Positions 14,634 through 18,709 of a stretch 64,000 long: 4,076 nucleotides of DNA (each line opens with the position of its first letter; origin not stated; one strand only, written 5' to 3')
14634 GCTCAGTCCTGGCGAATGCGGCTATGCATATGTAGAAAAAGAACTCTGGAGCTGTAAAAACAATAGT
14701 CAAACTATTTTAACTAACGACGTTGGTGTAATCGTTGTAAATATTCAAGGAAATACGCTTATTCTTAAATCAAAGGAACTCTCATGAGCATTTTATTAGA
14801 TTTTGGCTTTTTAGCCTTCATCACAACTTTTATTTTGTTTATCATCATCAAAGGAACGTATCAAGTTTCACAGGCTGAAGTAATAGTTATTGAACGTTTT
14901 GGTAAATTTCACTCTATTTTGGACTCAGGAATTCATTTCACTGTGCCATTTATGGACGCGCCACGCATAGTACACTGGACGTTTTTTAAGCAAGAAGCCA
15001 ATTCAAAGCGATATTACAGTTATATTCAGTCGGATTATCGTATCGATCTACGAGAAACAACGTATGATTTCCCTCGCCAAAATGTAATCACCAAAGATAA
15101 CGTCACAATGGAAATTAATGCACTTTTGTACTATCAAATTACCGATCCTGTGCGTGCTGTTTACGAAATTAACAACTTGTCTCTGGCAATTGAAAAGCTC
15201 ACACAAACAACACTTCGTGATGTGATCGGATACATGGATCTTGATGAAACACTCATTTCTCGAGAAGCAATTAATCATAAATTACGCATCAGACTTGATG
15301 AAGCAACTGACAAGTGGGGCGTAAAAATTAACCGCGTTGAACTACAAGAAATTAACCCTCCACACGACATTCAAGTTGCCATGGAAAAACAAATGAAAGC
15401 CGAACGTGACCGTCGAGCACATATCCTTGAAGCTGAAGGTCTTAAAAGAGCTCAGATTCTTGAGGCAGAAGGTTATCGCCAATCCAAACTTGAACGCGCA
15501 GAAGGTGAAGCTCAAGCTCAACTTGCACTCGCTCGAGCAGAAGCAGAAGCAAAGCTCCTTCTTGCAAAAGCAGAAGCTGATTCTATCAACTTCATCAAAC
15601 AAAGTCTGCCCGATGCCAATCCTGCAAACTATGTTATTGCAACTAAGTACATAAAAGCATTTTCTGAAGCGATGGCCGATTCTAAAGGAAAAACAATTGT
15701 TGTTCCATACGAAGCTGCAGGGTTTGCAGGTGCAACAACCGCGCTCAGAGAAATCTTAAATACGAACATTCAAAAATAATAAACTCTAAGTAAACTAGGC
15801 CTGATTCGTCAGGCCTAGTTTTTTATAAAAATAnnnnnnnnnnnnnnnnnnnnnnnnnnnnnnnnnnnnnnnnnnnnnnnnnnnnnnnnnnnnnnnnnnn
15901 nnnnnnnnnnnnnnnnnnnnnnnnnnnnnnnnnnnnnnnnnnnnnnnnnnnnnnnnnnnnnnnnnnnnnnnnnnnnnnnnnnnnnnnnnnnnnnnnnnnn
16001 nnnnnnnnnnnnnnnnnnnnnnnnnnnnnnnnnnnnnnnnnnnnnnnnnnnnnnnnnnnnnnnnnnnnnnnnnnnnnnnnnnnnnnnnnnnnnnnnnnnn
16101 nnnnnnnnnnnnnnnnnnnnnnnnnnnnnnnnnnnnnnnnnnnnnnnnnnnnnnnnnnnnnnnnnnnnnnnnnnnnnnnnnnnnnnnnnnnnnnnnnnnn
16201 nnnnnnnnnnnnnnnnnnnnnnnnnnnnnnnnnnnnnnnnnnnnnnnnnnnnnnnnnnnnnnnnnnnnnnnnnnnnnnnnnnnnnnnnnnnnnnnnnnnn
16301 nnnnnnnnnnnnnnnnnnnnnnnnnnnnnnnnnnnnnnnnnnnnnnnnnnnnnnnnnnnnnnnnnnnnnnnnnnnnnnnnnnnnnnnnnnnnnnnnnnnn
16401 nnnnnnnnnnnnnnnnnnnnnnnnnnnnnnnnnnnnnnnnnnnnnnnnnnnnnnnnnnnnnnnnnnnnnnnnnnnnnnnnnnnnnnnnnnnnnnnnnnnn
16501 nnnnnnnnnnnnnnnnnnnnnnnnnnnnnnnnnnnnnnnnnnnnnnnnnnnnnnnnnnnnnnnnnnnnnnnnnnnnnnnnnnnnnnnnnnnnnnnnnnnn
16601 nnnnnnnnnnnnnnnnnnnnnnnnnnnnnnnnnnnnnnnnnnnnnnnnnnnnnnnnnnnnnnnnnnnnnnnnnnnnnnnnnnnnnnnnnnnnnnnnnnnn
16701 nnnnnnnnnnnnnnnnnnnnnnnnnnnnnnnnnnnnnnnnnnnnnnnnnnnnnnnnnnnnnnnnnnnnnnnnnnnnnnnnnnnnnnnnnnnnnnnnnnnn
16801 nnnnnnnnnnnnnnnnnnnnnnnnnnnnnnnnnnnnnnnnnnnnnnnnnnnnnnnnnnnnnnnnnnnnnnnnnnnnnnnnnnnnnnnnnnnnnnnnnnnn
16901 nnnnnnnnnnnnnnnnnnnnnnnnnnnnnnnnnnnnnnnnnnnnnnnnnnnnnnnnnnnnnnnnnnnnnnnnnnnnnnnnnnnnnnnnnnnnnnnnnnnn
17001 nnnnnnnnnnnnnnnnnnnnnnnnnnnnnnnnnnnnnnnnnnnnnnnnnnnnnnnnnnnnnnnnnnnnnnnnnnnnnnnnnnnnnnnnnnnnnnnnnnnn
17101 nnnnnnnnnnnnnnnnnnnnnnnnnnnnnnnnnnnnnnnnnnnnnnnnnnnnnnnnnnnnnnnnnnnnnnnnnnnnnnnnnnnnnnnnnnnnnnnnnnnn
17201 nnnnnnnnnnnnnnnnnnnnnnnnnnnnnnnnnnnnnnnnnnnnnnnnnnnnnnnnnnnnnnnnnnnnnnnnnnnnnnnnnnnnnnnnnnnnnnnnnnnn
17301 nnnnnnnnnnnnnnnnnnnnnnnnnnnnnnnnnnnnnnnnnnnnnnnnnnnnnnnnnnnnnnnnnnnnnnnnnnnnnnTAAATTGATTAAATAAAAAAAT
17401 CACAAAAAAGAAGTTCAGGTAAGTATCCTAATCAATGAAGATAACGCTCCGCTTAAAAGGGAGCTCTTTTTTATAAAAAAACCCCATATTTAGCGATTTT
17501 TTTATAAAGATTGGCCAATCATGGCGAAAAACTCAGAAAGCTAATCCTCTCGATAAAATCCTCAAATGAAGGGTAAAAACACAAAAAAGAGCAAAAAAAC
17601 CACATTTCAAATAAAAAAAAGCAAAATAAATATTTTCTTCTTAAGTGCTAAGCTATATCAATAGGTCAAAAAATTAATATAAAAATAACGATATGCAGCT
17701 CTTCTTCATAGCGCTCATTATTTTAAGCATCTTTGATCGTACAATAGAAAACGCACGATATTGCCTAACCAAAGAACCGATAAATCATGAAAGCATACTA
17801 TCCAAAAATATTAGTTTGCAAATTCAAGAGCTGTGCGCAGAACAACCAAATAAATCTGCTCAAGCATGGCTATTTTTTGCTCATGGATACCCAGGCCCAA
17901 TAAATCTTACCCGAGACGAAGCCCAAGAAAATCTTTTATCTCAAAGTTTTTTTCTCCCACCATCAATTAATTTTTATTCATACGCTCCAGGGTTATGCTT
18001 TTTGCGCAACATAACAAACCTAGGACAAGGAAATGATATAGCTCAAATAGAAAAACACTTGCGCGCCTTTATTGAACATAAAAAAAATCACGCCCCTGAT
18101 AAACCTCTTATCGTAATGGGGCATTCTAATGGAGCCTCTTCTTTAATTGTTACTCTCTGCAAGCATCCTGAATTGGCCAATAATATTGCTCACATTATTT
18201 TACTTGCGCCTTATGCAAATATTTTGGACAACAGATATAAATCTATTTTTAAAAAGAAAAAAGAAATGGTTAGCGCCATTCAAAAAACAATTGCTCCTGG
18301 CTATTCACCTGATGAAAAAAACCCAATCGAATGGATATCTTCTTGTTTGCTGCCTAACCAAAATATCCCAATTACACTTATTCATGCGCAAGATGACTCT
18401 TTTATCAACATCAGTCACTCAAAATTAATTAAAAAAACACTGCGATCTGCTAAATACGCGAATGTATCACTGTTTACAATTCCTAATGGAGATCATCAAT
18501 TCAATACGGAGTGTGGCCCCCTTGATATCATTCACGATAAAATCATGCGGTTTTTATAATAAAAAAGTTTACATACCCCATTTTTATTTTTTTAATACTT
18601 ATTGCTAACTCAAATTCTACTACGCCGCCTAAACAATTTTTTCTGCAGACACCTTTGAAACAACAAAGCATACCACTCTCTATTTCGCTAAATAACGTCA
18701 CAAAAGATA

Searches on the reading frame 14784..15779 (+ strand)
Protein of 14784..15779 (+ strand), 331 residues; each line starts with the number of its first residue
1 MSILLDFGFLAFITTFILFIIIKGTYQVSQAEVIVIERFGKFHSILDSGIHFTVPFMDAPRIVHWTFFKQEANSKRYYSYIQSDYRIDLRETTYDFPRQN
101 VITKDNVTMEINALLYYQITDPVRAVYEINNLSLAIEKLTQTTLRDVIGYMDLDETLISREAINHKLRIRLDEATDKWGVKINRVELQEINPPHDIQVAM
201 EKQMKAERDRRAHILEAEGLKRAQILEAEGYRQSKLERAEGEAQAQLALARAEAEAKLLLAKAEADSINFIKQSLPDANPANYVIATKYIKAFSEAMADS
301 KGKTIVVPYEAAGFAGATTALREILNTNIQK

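Call 68: search_protein_families(library=pfam, proteins=[window:14784-15779:+], max_evalue=0.0001)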
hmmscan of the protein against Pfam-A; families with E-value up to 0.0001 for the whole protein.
window:14784-15779:+ (331 aa): 2 families
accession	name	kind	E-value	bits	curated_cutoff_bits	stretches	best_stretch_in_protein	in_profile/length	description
PF01145.31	Band_7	-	4e-41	141.4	23.6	1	27-220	2-175/176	SPFH domain / Band 7 family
PF16200.10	Band_7_C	-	6.4e-05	23.3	29.1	0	279-327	14-60/63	C-terminal region of band_7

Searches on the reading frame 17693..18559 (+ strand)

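Call 68: search_protein_families(library=pfam, proteins=[window:17693-18559:+], max_evalue=0.0001)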
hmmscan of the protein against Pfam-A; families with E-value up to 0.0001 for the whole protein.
window:17693-18559:+ (288 aa): 3 families
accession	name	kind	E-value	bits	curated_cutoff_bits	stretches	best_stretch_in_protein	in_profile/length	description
PF12146.15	Hydrolase_4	-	3.1e-11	43.5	27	1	115-216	54-149/239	Serine aminopeptidase, S33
PF02230.22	Abhydrolase_2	-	3.2e-05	24.3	23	0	214-270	146-201/217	Phospholipase/Carboxylesterase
PF00756.26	Esterase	-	0.0001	22.7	22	0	119-176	98-151/251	Putative esterase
